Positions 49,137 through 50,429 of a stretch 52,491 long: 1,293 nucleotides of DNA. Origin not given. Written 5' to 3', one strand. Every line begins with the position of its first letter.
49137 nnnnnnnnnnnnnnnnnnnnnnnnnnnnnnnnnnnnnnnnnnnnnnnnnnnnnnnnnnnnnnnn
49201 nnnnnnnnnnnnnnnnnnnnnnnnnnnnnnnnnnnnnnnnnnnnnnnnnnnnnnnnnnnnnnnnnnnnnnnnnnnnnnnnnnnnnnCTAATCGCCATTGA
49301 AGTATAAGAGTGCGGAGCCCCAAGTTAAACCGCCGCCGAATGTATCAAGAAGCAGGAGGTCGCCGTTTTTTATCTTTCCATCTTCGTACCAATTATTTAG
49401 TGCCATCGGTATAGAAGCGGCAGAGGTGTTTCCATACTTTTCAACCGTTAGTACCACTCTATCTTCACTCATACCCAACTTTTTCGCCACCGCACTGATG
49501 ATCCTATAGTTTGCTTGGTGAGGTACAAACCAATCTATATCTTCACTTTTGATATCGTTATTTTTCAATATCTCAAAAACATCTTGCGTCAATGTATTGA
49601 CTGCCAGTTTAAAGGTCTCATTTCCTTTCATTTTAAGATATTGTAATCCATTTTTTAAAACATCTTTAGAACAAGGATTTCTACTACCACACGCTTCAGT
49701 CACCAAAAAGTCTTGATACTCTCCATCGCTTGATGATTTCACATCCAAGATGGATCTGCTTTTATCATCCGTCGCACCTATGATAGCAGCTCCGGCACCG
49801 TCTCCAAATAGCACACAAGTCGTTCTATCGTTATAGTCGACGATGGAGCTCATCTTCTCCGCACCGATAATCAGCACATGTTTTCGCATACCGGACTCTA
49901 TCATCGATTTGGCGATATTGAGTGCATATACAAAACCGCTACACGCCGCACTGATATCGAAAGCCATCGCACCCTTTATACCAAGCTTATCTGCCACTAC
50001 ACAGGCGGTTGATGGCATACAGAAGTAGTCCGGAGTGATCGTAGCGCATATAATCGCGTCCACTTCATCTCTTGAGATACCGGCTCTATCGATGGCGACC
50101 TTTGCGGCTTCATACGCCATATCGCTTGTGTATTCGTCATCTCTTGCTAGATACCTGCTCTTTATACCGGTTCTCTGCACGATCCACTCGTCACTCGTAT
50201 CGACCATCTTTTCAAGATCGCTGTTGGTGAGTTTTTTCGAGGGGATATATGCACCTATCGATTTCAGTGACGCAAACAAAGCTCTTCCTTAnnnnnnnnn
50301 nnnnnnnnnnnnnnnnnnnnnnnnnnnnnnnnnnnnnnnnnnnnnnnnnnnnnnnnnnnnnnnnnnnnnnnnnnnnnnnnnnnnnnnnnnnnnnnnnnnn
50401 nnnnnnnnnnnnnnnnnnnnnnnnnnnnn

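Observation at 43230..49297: Dual-phosphatase / dual-ArnT-like lipid remodelling module translationally coupled to plsX-fabH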

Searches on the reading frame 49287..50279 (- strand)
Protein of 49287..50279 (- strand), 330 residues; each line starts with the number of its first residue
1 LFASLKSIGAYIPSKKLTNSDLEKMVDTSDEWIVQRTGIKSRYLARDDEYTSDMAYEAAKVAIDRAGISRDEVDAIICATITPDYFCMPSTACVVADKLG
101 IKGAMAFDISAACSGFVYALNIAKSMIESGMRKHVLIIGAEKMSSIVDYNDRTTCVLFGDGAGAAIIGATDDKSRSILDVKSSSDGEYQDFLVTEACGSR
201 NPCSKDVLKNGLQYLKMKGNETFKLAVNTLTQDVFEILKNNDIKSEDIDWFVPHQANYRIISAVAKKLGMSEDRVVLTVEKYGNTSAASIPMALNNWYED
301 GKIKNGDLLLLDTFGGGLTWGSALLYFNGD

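Call 4: search_protein_families(library=pfam, proteins=[window:49287-50279:-], max_evalue=0.01)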
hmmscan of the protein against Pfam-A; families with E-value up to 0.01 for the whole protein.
window:49287-50279:- (330 aa): 6 families
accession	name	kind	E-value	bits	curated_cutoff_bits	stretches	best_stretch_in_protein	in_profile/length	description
PF08541.16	ACP_syn_III_C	-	5.7e-38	129.4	26.6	1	238-325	1-88/90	3-Oxoacyl-[acyl-carrier-protein (ACP)] synthase III C terminal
PF08545.16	ACP_syn_III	-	2.1e-33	114.5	24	1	107-186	1-80/80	3-Oxoacyl-[acyl-carrier-protein (ACP)] synthase III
PF00108.29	Thiolase_N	-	1.2e-11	44.9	26.4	1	36-150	8-122/260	Thiolase, N-terminal domain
PF00195.25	Chal_sti_synt_N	-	4.2e-06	26.8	27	1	52-169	100-223/225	Chalcone and stilbene synthases, N-terminal domain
PF08392.18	FAE1_CUT1_RppA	-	0.00016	21.5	27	1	52-168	84-204/290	FAE1/Type III polyketide synthase-like protein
PF07451.17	SpoVAD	-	0.00031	20.1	22.1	1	52-141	52-134/329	Stage V sporulation protein AD (SpoVAD)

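Call 5: search_protein_families(library=ncbifam, proteins=[window:49287-50279:-], max_evalue=0.01)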
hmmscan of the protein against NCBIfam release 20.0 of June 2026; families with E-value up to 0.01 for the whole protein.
window:49287-50279:- (330 aa): 38 families (the best 25 are shown)
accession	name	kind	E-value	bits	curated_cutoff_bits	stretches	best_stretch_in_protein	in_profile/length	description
TIGR00747.1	fabH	subfamily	2.8e-138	460.4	292.1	1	2-327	2-322/322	beta-ketoacyl-ACP synthase III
NF006829.0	PRK09352.1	subfamily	1.1e-136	455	249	1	2-327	4-321/322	beta-ketoacyl-ACP synthase 3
NF004623.0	PRK05963.1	equivalog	1e-80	271.5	437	1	5-325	8-326/328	beta-ketoacyl-ACP synthase III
NF005541.0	PRK07204.1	equivalog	3.6e-69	233.7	402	1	4-325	6-327/329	beta-ketoacyl-ACP synthase III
NF005308.0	PRK06840.1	equivalog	4.4e-52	177.2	315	1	4-327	6-335/339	3-oxoacyl-ACP synthase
NF009519.0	PRK12880.1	equivalog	1.3e-46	159.5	436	1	5-328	10-339/353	beta-ketoacyl-ACP synthase III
NF005703.0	PRK07515.1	equivalog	3.1e-43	148.1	304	1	51-325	96-370/373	beta-ketoacyl-ACP synthase III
NF006720.0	PRK09258.1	equivalog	7.1e-39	134.1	285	1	6-318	9-329/338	3-oxoacyl-ACP synthase III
NF003274.0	PRK04262.1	equivalog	3.2e-35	121.8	244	1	5-317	5-298/347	hydroxymethylglutaryl-CoA synthase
NF005293.2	PRK06816.1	subfamily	1.4e-20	73.7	450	2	7-148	5-157/378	StlD/DarB family beta-ketosynthase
TIGR00748.1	HMG_CoA_syn_Arc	equivalog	1.1e-19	70.9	353.35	1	7-317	6-297/345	hydroxymethylglutaryl-CoA synthase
NF053539.1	resorcinol_DarB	exception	7.9e-18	64.7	550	2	232-311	275-359/377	dialkylresorcinol biosynthesis protein DarB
NF042429.2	DHPHCoAsyn_DpgA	equivalog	1.9e-16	59.9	425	1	39-325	58-348/350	3,5-dihydroxyphenylacetyl-CoA synthase DpgA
NF004720.0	PRK06064.1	subfamily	8.4e-14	51.1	420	1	46-152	17-124/389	thiolase domain-containing protein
NF009228.0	PRK12578.1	subfamily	1.9e-11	43.2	485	1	40-146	12-117/387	thiolase domain-containing protein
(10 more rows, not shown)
